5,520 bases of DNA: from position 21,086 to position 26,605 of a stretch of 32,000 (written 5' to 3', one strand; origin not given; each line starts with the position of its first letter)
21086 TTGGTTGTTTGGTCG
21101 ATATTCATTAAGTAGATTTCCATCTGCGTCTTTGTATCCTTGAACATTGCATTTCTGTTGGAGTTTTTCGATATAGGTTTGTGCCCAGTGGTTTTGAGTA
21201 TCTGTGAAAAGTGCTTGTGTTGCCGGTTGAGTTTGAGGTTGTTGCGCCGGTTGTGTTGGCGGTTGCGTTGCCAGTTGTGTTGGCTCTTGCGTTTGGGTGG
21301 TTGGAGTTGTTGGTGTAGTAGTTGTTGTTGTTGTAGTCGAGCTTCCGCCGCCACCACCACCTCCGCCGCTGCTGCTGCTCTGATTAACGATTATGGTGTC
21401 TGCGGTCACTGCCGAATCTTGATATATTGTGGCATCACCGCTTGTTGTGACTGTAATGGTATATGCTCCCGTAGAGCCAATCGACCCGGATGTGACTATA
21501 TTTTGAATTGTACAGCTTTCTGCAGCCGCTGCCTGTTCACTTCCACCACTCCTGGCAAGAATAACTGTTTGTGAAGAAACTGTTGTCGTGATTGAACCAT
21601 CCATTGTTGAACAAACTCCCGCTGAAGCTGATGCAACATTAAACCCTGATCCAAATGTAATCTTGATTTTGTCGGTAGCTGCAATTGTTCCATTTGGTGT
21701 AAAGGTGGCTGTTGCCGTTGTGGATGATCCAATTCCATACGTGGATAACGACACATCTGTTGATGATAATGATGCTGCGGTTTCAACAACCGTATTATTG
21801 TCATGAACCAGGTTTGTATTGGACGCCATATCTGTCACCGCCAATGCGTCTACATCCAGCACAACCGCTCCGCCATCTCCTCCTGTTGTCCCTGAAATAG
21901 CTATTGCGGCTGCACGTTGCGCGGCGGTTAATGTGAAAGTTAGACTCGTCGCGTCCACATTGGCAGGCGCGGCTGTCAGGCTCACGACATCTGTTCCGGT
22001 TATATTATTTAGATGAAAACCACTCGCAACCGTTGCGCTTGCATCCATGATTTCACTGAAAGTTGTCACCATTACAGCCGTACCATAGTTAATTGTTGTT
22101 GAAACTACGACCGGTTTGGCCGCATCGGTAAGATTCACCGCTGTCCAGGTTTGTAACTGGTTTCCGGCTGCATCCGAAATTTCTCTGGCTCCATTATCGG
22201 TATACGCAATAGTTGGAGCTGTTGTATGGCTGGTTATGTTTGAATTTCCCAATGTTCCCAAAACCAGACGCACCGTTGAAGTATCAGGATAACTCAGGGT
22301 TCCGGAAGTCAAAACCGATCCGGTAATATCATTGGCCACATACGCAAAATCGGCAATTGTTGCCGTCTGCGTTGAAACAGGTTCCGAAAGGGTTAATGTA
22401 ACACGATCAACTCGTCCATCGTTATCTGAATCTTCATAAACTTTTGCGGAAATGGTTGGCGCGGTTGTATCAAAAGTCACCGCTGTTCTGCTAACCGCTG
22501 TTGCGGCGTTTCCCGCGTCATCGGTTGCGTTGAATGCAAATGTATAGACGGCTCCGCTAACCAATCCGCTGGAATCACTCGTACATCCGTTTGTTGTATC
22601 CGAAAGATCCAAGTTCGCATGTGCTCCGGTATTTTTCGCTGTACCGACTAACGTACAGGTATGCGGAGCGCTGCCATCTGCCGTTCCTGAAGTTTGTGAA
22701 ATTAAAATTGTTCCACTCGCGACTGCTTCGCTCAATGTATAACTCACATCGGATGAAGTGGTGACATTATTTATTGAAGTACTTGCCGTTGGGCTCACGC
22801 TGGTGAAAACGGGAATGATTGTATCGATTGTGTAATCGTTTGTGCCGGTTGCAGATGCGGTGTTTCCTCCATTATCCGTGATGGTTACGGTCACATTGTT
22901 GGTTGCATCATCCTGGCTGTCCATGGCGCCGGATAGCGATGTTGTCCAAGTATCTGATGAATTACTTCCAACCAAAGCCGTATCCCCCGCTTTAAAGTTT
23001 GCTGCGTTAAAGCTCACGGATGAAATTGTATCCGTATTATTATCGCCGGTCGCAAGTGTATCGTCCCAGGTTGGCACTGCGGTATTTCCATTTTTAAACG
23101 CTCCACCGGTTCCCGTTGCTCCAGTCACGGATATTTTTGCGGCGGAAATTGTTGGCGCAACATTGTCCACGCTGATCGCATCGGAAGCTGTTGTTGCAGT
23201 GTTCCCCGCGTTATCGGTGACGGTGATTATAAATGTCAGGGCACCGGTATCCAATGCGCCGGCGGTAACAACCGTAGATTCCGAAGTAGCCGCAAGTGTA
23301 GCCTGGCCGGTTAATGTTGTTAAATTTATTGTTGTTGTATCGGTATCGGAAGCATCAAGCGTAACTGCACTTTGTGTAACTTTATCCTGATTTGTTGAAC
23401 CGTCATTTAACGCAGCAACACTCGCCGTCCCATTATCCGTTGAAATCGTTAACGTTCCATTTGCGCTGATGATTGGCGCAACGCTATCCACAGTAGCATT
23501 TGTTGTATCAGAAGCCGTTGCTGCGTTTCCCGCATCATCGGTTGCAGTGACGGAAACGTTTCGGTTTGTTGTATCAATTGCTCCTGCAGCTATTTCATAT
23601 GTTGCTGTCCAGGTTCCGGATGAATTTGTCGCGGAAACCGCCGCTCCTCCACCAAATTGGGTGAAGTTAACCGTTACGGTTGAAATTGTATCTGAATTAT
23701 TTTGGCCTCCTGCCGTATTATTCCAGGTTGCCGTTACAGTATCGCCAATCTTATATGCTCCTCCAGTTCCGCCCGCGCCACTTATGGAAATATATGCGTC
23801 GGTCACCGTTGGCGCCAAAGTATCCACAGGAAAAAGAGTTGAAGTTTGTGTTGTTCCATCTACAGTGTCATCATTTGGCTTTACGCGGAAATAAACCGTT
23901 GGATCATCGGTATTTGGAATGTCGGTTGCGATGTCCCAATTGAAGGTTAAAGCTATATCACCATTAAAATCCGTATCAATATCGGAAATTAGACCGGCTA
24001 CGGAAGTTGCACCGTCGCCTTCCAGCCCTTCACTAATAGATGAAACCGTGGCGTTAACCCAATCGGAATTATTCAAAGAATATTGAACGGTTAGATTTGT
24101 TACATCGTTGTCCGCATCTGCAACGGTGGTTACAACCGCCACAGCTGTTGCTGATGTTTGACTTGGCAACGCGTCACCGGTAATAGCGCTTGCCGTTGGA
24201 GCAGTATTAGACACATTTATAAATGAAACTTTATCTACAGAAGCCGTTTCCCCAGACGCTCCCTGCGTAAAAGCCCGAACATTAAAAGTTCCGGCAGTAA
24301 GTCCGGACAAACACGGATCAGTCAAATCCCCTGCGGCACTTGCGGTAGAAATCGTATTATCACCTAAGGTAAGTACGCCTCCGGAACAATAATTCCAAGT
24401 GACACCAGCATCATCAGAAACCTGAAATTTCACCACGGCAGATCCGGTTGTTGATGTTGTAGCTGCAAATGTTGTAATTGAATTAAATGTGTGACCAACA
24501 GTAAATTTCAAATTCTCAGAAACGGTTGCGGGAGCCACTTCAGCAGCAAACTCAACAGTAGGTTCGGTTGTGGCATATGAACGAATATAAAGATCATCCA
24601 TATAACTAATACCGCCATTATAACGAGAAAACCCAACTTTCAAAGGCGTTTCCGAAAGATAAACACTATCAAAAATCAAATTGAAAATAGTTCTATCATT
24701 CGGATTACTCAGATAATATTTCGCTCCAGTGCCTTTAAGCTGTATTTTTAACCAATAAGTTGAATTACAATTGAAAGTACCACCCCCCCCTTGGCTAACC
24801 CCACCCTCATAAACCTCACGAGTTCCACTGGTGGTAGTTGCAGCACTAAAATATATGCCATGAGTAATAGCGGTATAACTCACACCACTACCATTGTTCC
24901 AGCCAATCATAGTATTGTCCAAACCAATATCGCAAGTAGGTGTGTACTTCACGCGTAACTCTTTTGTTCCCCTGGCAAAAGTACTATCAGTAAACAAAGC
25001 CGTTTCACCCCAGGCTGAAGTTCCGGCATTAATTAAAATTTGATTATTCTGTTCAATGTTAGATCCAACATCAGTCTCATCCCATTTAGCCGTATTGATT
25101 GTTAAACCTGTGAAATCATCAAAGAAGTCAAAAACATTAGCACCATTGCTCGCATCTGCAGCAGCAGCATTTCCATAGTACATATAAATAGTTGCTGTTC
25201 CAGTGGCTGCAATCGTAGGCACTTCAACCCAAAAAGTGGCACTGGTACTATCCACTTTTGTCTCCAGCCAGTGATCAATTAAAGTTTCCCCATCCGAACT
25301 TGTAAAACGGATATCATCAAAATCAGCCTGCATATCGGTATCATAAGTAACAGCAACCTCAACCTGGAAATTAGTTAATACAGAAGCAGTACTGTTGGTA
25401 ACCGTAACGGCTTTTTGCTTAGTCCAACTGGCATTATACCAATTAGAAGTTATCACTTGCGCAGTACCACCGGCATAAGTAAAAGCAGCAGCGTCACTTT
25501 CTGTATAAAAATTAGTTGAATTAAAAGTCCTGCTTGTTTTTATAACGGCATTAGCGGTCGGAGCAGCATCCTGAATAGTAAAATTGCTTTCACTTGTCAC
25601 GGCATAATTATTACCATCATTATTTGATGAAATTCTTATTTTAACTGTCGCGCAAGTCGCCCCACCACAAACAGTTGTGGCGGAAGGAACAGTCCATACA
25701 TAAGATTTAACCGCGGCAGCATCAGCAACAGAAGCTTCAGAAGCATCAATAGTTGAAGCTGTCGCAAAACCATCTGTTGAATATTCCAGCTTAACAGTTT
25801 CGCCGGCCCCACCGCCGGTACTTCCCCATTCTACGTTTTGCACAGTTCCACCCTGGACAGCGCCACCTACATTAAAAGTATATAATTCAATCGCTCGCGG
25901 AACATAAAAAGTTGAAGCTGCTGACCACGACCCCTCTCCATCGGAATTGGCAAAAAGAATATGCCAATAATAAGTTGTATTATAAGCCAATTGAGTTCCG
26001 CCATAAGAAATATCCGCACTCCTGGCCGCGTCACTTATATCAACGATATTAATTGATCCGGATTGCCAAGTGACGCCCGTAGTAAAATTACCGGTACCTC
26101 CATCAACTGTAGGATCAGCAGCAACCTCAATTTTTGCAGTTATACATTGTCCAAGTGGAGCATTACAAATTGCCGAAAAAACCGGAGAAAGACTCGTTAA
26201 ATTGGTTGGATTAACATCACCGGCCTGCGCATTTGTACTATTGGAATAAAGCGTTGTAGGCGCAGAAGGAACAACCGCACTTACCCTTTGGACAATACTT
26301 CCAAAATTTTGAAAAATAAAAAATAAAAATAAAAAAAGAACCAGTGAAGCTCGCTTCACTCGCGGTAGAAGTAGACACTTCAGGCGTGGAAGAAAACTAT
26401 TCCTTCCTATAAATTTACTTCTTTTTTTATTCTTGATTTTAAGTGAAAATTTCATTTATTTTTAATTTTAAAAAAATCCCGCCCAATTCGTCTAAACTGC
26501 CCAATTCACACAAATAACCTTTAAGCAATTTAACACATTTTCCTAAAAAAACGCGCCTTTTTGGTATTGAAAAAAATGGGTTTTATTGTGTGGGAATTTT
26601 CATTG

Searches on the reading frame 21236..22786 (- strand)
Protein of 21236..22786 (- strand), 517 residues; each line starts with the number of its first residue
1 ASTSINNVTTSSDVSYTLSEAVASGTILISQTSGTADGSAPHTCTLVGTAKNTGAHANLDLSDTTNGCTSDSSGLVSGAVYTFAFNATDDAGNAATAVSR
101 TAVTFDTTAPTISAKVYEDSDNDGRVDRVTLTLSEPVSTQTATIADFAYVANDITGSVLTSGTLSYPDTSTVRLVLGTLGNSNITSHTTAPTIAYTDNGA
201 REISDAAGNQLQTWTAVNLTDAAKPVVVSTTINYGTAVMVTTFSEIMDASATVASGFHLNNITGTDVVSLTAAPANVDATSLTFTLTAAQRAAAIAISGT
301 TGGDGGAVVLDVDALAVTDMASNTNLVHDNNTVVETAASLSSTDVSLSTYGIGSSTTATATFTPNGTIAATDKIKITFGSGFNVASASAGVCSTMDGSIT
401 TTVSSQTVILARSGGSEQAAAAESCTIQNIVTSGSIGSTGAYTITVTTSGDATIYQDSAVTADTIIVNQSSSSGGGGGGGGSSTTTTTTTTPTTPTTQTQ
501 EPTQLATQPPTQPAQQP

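Call 45: search_protein_representatives(protein=window:21236-22786:-)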
Query: 517 residues. Proteins with E-value up to 0.001 (for the whole library): 887; up to 1e-10: 454; up to 1e-30: 144. The best 150 are listed.
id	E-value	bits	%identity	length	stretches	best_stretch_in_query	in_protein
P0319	0.0e+00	2196.7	54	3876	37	11-115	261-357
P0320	2.8e-234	794.7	45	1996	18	11-115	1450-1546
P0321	1.2e-202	690.5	36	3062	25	5-113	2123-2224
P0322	2.3e-179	613.7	43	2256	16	11-114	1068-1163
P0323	1.3e-168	578.3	33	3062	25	12-124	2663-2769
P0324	4.3e-159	547.0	47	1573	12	10-122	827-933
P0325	1.5e-158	545.2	52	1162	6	2-117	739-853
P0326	1.7e-157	541.7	50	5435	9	220-340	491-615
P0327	3.0e-150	517.8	42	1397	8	337-465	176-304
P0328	1.4e-132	459.6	33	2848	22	11-120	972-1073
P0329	2.8e-122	425.6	39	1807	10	338-465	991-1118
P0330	2.8e-121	422.3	44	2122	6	217-334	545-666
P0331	9.0e-114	397.6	37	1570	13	10-122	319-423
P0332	5.8e-113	394.9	32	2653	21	15-164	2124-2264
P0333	1.1e-109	384.1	42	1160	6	337-466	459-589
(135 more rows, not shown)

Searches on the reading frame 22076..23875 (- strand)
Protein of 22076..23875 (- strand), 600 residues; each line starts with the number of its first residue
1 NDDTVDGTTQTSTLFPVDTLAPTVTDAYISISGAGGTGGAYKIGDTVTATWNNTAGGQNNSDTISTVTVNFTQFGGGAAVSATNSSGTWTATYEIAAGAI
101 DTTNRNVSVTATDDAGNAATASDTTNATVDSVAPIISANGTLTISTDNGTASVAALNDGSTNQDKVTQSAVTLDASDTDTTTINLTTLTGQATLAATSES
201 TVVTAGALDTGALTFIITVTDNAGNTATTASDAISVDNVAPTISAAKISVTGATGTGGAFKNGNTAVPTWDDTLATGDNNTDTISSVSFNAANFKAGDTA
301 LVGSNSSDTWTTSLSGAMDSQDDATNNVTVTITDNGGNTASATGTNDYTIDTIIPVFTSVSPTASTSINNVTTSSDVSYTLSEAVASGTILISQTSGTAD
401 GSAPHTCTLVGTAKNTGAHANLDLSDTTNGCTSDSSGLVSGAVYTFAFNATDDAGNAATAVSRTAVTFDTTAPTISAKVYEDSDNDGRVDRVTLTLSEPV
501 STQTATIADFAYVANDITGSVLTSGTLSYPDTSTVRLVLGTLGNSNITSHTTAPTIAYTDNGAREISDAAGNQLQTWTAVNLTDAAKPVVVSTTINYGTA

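Call 17: find_homologous_proteins(query=window:22076-23875:-, max_evalue=0.00001)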
Query window:22076-23875:- (600 aa): 140 proteins with E <= 0.00001 among 8000 candidates; the best 120 are listed.
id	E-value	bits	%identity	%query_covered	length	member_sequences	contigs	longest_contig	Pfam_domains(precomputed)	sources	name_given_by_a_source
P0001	2.9e-191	655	46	57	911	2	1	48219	PF13205.13,PF24619.2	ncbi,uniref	ncbi:beta strand repeat-containing protein [Acidovorax sp.]|uniref:beta strand repeat-containing pro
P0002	9.3e-185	634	45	57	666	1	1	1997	PF19077.7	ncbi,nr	ncbi:beta strand repeat-containing protein, partial [Azospirillum isscasi]|nr:hypothetical protein [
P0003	4.3e-160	552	47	57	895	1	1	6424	PF08402.17,PF19077.7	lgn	-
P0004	1.6e-157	544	43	57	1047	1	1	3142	PF19078.7,PF22645.2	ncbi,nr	ncbi:MAG: hypothetical protein G8345_21040, partial [Magnetococcales bacterium]|nr:hypothetical prot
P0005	4.7e-141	489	46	56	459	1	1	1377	PF01592.22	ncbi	ncbi:beta strand repeat-containing protein, partial [Azohydromonas lata]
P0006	3.0e-140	487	45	65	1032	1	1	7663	PF19078.7,PF19077.7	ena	-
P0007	1.1e-134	468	51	47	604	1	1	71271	-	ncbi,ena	-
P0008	1.3e-131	458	45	59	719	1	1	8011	PF02494.23,PF19077.7,PF17936.8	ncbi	ncbi:MAG: HYR domain-containing protein, partial [Desulfuromonadales bacterium]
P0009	1.6e-126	441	56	48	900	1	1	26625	PF19077.7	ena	-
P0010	1.6e-110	389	48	56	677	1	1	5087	-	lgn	-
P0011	4.2e-110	387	44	57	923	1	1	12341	-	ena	-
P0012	8.5e-109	383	43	61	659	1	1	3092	PF19077.7,PF17936.8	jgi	jgi:hypothetical protein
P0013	8.9e-104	366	44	60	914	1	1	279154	PF13946.12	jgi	jgi:hypothetical protein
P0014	7.4e-100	353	49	50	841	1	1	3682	PF13018.12,PF14252.12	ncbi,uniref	ncbi:DUF4347 domain-containing protein, partial [Azohydromonas lata]|uniref:DUF4347 domain-containin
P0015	1.3e-97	346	51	46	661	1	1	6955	PF14252.12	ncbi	-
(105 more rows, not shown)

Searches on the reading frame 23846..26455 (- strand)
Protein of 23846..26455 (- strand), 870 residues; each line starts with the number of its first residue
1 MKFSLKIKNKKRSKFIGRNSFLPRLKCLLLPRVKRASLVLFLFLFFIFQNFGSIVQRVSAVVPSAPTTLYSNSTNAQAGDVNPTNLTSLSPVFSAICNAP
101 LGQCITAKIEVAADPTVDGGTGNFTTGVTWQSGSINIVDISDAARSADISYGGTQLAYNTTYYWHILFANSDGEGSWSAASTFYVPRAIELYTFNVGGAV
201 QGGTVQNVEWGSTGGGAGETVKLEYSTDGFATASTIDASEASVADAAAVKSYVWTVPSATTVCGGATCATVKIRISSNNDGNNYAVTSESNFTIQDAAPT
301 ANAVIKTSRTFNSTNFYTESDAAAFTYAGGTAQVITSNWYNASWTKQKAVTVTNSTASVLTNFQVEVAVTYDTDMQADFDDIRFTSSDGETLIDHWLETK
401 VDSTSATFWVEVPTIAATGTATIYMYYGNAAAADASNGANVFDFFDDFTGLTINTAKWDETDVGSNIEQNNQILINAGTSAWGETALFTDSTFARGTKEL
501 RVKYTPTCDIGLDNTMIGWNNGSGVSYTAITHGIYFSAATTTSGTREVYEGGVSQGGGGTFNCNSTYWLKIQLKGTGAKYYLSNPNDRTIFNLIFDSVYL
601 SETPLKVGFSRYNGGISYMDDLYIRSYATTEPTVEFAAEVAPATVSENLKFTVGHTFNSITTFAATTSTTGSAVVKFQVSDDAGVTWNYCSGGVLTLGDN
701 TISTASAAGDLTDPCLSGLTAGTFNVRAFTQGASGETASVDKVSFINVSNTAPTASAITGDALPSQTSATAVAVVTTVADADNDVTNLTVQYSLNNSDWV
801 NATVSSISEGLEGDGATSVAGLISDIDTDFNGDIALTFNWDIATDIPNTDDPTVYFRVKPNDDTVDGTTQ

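Call 32: find_homologous_proteins(query=window:23846-26455:-, max_evalue=1e-10)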
Query window:23846-26455:- (870 aa): 76 proteins with E <= 1e-10 among 8000 candidates.
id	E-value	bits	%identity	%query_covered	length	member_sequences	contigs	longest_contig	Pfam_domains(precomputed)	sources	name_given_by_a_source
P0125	3.6e-148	513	53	43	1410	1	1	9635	PF13385.14,PF10102.15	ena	-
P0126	5.6e-110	387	63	14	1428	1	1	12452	PF10102.15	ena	-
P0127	5.2e-79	285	49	14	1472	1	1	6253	PF11617.14,PF10102.15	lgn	-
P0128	2.5e-74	269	57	14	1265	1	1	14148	PF13385.14,PF10102.15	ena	-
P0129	4.7e-74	268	34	36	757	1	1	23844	PF10102.15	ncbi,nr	ncbi:MAG: DUF2341 domain-containing protein [Chloroflexota bacterium]|nr:DUF2341 domain-containing p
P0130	1.7e-63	233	37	20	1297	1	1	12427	PF13385.14,PF10102.15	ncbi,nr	ncbi:MAG: DUF2341 domain-containing protein [Bacteroidetes bacterium]|nr:DUF2341 domain-containing p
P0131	2.9e-61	226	41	38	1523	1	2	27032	PF13385.14,PF10102.15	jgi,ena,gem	-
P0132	4.0e-60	222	33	34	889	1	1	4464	PF10102.15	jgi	-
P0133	1.2e-58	217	59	13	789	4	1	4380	PF10102.15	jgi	-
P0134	3.7e-56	209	50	14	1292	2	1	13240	PF10102.15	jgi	-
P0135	5.1e-54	202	41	34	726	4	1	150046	PF10102.15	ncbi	ncbi:MAG: DUF2341 domain-containing protein, partial [Patescibacteria group bacterium]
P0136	2.1e-52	197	43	31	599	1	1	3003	PF10102.15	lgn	-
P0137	7.4e-52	195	30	37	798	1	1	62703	PF10102.15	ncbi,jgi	-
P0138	1.4e-46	177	59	16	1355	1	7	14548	PF10102.15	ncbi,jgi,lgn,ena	jgi:hypothetical protein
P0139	2.7e-45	173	28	40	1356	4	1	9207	PF10102.15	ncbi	ncbi:MAG: DUF2341 domain-containing protein, partial [Candidatus Thorarchaeota archaeon]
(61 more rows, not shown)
